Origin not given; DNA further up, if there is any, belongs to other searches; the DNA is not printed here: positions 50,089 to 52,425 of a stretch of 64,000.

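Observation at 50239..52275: BchE-like B12/radical-SAM enzyme carrying a fused C-terminal receiver-like domain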

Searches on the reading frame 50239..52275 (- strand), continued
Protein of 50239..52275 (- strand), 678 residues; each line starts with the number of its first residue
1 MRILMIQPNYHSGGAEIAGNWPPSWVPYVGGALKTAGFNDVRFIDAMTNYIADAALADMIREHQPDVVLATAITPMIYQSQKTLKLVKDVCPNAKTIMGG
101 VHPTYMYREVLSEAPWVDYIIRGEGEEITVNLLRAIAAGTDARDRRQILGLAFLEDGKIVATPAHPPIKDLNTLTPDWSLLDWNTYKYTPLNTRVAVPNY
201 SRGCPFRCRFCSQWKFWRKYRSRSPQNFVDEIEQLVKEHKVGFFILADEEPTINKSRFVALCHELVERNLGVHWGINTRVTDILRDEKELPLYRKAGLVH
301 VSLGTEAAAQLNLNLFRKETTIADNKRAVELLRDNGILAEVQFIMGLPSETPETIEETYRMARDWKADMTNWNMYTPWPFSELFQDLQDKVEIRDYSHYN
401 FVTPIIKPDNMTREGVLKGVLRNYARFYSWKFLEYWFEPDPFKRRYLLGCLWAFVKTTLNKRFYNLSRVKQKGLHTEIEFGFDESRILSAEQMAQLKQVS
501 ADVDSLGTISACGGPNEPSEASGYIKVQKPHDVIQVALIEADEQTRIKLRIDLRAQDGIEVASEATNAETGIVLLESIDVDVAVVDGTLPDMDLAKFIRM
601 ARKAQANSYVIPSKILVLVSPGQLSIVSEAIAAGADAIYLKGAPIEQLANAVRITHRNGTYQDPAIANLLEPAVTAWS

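Call 35: find_related_loci(query=window:50239-52275:-, collection=genome_contigs, flank=10000)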
Query window:50239-52275:- (678 aa) in genome_contigs; peptide patterns used: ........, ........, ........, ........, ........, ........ (x = any residue, [..] = any of these).
600 stretches matched a pattern (row limit reached: there are more); 571 encode a relative of the query (tblastn E <= 1e-3); the best 80 are kept; 80 distinct loci.
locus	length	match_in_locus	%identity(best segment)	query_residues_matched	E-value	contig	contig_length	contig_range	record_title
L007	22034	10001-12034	91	1-678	0e+0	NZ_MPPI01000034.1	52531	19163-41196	Phormidesmis priestleyi ULC007 A3_34_len_52531, whole genome shotgun sequence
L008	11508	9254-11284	84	1-676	0e+0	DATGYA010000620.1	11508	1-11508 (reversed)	MAG TPA_asm: Kamptonema sp. isolate SMAG_U10623 k141_300037, whole genome shotgun sequence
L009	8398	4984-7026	84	1-674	0e+0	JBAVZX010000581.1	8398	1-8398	MAG: Phormidium sp. isolate MFD04603_ilm_asm_bin3 k127_65175, whole genome shotgun sequence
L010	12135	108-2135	84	1-670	0e+0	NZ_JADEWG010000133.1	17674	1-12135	[Phormidium] sp. LEGE 05292 NODE_133_length_17674_cov_20.4547, whole genome shotgun sequence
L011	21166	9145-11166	83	1-674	0e+0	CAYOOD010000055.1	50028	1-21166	MAG TPA_asm: uncultured bacterium isolate binchicken_co135_64 genome assembly, contig: NODE_1466_length_50028_cov_25.110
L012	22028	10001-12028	81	1-675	0e+0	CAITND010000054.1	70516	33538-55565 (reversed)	MAG: uncultured Oscillatoriales cyanobacterium isolate KTt_bin-1839 genome assembly, contig: bin-1839:054/277, whole gen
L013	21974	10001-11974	83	1-655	0e+0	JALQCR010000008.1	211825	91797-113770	MAG: Pseudanabaena sp. Salubria-1 12, whole genome shotgun sequence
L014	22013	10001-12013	70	1-678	0e+0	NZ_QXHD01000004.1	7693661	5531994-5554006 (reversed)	Adonisia turfae CCMR0081 Scaffold_3b, whole genome shotgun sequence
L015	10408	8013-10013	73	1-656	0e+0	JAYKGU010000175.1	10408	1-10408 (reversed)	MAG: Synechococcales cyanobacterium isolate 1108005 NODE_34484190, whole genome shotgun sequence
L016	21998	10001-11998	71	1-672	0e+0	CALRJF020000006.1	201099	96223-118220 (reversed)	MAG: Candidatus Sulfopaludibacter sp. SbA3 isolate JJ-JE56-12-5-mx-bin561 genome assembly, contig: JJ-RDS2A6-199-C6, who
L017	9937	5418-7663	88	1-670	0e+0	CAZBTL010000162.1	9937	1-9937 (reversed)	MAG TPA_asm: uncultured bacterium isolate binchicken_co107_279 genome assembly, contig: NODE_15120_length_9937_cov_31.76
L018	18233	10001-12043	75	1-676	0e+0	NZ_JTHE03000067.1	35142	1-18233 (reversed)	Lyngbya confervoides BDU141951 NODE_307_length_35142_cov_347.176444, whole genome shotgun sequence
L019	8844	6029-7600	81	1-520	0e+0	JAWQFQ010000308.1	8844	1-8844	MAG: Scytonema sp. PMC 1070.18 PMC1070_1561_length_8844_cov_64.770736, whole genome shotgun sequence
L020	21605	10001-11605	79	1-536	0e+0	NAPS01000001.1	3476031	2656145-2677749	Westiellopsis prolifica IICB1 scaffold_1, whole genome shotgun sequence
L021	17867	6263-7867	78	1-536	0e+0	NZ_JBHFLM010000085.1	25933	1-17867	Pelatocladus sp. BLCC-F211 bin3.fa-85, whole genome shotgun sequence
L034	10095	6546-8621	69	1-670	0e+0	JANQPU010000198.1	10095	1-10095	MAG: Acaryochloris sp. IP29b_bin.176 k99_1064335, whole genome shotgun sequence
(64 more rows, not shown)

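Call 39: search_protein_representatives(protein=window:50239-52275:-)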
Query: 678 residues. Proteins with E-value up to 0.001 (for the whole library): 47924; up to 1e-10: 27130; up to 1e-30: 3677. The best 150 are listed.
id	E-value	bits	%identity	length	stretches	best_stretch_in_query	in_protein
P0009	0.0e+00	1353.7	86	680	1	1-673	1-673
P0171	1.6e-231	786.8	63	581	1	1-525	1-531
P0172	1.4e-161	555.7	69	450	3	153-320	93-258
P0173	1.1e-129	450.2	66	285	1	1-285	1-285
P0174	2.0e-110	386.7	69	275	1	149-385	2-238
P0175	7.6e-109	381.4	49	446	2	2-205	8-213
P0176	4.6e-107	375.5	56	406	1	1-270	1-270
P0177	8.8e-104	364.7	72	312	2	176-380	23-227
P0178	9.6e-100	351.3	38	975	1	2-489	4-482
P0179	2.3e-99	350.1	39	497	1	2-462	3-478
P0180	5.3e-99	348.9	56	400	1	120-429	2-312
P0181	1.6e-98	347.3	39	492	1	2-466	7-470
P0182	6.6e-98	345.3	66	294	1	229-459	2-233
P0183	5.9e-96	338.8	38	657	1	2-453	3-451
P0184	1.0e-95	338.1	38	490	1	1-451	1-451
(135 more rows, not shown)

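Call 56: predict_structure(alignment_id=A2)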
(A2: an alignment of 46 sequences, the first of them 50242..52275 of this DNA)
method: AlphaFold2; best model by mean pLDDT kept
length: 678 residues; sequences in the alignment: 46
mean_pLDDT: 64.1   pTM: 0.41
mean pLDDT of the five models: 64.1, 64.1, 63.2, 57.7, 57.0
residues with pLDDT >= 90: 112; 70-90: 198; 50-70: 146; < 50: 222
segments of 3 or more residues with pLDDT < 50: 12-21, 103-105, 167-173, 186-219, 241-243, 248-251, 305-320, 344-356, 369-383, 391-408, 441-443, 445-526, 672-678
pLDDT, mean of each block of 10 residues (from residue 1): 86 34 65 88 83 92 95 65 93 90 55 86 74 94 88 82 57 60 47 27 28 40 71 61 50 72 87 65 75 84 48 36 69 76 44 49 57 36 54 36 40 51 57 68 44 41 27 24 33 42 27 28 45 87 87 90 73 68 92 90 74 91 83 91 89 91 78 41
secondary structure, 60 per line:
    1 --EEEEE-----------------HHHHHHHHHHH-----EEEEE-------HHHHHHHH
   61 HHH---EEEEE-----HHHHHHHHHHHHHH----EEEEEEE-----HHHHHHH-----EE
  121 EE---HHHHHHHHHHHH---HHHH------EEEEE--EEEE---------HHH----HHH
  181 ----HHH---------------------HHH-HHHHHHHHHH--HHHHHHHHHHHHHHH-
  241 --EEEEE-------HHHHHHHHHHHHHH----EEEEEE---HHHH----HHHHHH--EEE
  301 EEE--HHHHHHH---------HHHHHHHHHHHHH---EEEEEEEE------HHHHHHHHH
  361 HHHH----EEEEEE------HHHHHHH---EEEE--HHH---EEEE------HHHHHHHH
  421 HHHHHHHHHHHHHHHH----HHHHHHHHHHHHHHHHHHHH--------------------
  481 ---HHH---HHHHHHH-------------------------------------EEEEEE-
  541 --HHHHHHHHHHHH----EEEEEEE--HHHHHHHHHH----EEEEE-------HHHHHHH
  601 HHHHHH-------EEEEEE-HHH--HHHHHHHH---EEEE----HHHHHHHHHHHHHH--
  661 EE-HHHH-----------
elements in order (helices of 4 or more, strands of 3 or more residues): E3-7 H25-35 E41-45 H53-63 E67-71 H77-90 E95-101 H107-113 E119-122 H126-137 H141-144 E151-155 E158-161 H213-222 H225-239 E243-247 H255-268 E273-278 H282-285 H290-295 E298-303 H306-312 H322-334 E338-345 H352-364 E369-374 H381-387 E391-394 E403-406 H413-436 H441-460 H490-496 E534-539 H543-554 E559-565 H568-577 E582-586 H594-606 E614-619 H626-633 E637-640 H645-658 H664-667

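Call 67: search_protein_families(library=pfam, proteins=[L016:644-3298:+, L016:3345-4745:+, L016:4945-6240:+, L016:6092-8356:-, L016:8152-8826:-, L016:9182-9868:+, L016:12022-12888:-, L016:13475-14632:-, L016:14568-15920:-, L016:19645-21951:-], max_evalue=0.00001)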
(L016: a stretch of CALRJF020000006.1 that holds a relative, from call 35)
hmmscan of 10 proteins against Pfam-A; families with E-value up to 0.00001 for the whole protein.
L016:644-3298:+ (884 aa): 0 families

L016:3345-4745:+ (466 aa): 4 families
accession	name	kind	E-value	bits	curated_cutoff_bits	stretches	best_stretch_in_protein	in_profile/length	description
PF02878.22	PGM_PMM_I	-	1.3e-39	135.5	22.5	1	24-148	4-132/138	Phosphoglucomutase/phosphomannomutase, alpha/beta/alpha domain I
PF02880.22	PGM_PMM_III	-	3.2e-29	101.8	20.7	1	271-384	1-115/115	Phosphoglucomutase/phosphomannomutase, alpha/beta/alpha domain III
PF00408.26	PGM_PMM_IV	-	8.2e-18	64.7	23.1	1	388-457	1-67/68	Phosphoglucomutase/phosphomannomutase, C-terminal domain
PF02879.22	PGM_PMM_II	-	1.1e-14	55.2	29.3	1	171-267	2-103/103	Phosphoglucomutase/phosphomannomutase, alpha/beta/alpha domain II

L016:4945-6240:+ (431 aa): 0 families

L016:6092-8356:- (754 aa): 1 family
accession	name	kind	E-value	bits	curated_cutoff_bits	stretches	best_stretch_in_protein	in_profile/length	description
PF00924.24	MS_channel_2nd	-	4.4e-16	59.2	20.2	1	576-639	2-67/68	Mechanosensitive ion channel, beta-domain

L016:8152-8826:- (224 aa): 2 families
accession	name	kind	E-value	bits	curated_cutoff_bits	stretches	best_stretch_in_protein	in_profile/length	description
PF01243.27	PNPOx_N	-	3.3e-27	95.7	28.1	1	39-162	2-117/120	Pyridoxamine 5'-phosphate oxidase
PF10590.14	PNP_phzG_C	-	6.4e-21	74.4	27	1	176-224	1-42/42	Pyridoxine 5'-phosphate oxidase C-terminal dimerisation region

L016:9182-9868:+ (228 aa): 1 family
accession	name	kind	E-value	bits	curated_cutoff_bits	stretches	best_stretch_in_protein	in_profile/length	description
PF12159.13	DUF3593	-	1.3e-32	112.1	25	1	135-218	2-85/88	Protein of unknown function (DUF3593)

L016:12022-12888:- (288 aa): 1 family
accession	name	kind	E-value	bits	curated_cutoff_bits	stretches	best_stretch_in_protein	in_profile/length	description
PF02754.22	CCG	-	9.5e-27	93.4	20.6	2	4-82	2-82/85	Cysteine-rich domain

L016:13475-14632:- (385 aa): 7 families
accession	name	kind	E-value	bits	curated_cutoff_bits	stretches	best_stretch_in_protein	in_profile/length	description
PF07992.20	Pyr_redox_2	-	3.3e-19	69.8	26.1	1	31-144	2-119/291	Pyridine nucleotide-disulphide oxidoreductase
PF03486.20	HI0933_like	-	1e-09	38.6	50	0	31-66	2-37/244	HI0933-like protein Rossmann domain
PF12831.13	FAD_oxidored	-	1.4e-08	34.9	27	1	32-110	2-74/416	FAD dependent oxidoreductase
PF13738.12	Pyr_redox_3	-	2.6e-08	33.9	30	0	33-72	1-40/305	Pyridine nucleotide-disulphide oxidoreductase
PF13450.12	NAD_binding_8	-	2.8e-08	34.4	21.9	1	34-76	1-41/68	NAD(P)-binding Rossmann-like domain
PF01593.30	Amino_oxidase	-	4e-07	30.1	19.8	0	40-70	2-32/443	Flavin containing amine oxidoreductase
PF01946.23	Thi4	-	9e-06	25.5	26.2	0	28-79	16-68/235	Thi4 family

L016:14568-15920:- (450 aa): 1 family
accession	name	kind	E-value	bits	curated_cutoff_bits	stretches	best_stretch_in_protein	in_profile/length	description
PF02754.22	CCG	-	3.3e-12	46.8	20.6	1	267-359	4-84/85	Cysteine-rich domain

L016:19645-21951:- (768 aa): 1 family
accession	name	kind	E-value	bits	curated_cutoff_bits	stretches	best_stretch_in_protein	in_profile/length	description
PF13558.12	SbcC_Walker_B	-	1e-07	32.6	27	1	662-720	27-87/90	SbcC/RAD50-like, Walker B motif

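Call 68: search_protein_families(library=pfam, proteins=[L034:6528-8834:+], max_evalue=0.01)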
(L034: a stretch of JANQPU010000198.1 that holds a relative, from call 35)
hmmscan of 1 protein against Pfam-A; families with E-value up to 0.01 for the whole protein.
L034:6528-8834:+ (769 aa): 4 families
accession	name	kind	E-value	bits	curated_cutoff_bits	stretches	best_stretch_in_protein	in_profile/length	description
PF04055.27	Radical_SAM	-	3.7e-25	89.5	29.5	1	205-367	2-165/166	Radical SAM superfamily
PF02310.24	B12-binding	-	1.7e-21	76.7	32.1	1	18-137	3-119/121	B12 binding domain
PF00072.30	Response_reg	-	2.2e-10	41.1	30.2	1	563-680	1-110/111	Response regulator receiver domain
PF00196.25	GerE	-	0.00073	19.6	23.5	1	710-760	2-52/57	Bacterial regulatory proteins, luxR family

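Call 70: find_homologous_proteins(query=L034:8190-8834:+, max_evalue=0.001)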
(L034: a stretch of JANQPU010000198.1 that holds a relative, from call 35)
Query L034:8190-8834:+ (215 aa): 17 proteins with E <= 0.001 among 294 candidates.
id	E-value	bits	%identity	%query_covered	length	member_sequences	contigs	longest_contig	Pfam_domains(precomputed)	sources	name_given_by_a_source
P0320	4.7e-68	247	57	100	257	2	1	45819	PF00196.26,PF00072.31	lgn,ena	-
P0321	1.6e-63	232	57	96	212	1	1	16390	PF00196.26,PF00072.31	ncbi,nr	ncbi:MAG: response regulator transcription factor [Nostocaceae cyanobacterium]|nr:response regulator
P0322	1.1e-59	219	55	100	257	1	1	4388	PF00196.26,PF00072.31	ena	-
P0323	2.1e-55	205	50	100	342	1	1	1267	PF00196.26,PF00072.31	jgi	jgi:anaerobic magnesium-protoporphyrin IX monomethyl ester cyclase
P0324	2.8e-55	205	50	100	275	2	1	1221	PF00196.26,PF00072.31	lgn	-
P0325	4.6e-52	194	53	89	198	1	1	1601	PF00196.26,PF00072.31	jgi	jgi:anaerobic magnesium-protoporphyrin IX monomethyl ester cyclase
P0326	1.3e-45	173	47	90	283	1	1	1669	PF00072.31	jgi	jgi:anaerobic magnesium-protoporphyrin IX monomethyl ester cyclase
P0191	1.3e-44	170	63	61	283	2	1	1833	PF00072.31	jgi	jgi:anaerobic magnesium-protoporphyrin IX monomethyl ester cyclase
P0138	1.1e-30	125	53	62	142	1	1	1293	PF00072.31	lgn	-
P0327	4.8e-28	116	47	66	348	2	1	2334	PF00072.31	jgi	jgi:anaerobic magnesium-protoporphyrin IX monomethyl ester cyclase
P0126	2.1e-27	114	46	67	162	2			PF00072.31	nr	nr:response regulator [Scytonema sp. UIC 10036]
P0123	3.6e-27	113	49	66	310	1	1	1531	PF00072.31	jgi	jgi:anaerobic magnesium-protoporphyrin IX monomethyl ester cyclase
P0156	1.2e-25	108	45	65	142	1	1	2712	PF00072.31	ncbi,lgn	-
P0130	1.4e-25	108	48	62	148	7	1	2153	PF00072.31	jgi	jgi:anaerobic magnesium-protoporphyrin IX monomethyl ester cyclase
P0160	1.1e-22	99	44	63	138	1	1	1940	PF00072.31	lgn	-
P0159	3.4e-21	94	46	59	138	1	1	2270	PF00072.31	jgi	jgi:anaerobic magnesium-protoporphyrin IX monomethyl ester cyclase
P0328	6.3e-5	41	29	93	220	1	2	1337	PF00196.26,PF00072.31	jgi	jgi:two-component system, NarL family, nitrate/nitrite response regulator NarL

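Call 71: find_encoding_contigs(protein=P0320, flank=8000, max_places=2)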
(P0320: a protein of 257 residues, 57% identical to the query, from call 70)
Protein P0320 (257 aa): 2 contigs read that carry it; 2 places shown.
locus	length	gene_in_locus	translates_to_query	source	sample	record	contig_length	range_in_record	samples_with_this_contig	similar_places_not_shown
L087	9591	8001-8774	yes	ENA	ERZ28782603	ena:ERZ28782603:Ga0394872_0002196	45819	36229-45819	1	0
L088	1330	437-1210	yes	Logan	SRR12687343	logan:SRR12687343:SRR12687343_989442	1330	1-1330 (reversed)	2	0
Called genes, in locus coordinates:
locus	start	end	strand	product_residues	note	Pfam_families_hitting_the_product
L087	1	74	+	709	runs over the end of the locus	-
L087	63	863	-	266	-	PF05685:Uma2, PF14261:DUF4351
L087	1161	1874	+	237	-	-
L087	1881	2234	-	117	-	PF12840:HTH_20, PF01022:HTH_5, PF12802:MarR_2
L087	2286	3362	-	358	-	PF02915:Rubrerythrin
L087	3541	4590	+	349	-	PF01218:Coprogen_oxidas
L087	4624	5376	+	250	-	PF01126:Heme_oxygenase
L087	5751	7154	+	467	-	PF04055:Radical_SAM, PF06969:HemN_C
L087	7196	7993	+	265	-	PF02310:B12-binding, PF04055:Radical_SAM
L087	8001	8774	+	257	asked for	PF00072:Response_reg, PF00196:GerE (weak)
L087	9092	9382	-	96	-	-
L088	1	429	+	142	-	?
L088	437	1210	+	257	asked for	PF00072:Response_reg, PF00196:GerE (weak)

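Call 72: find_encoding_contigs(protein=P0321, flank=8000, max_places=2)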
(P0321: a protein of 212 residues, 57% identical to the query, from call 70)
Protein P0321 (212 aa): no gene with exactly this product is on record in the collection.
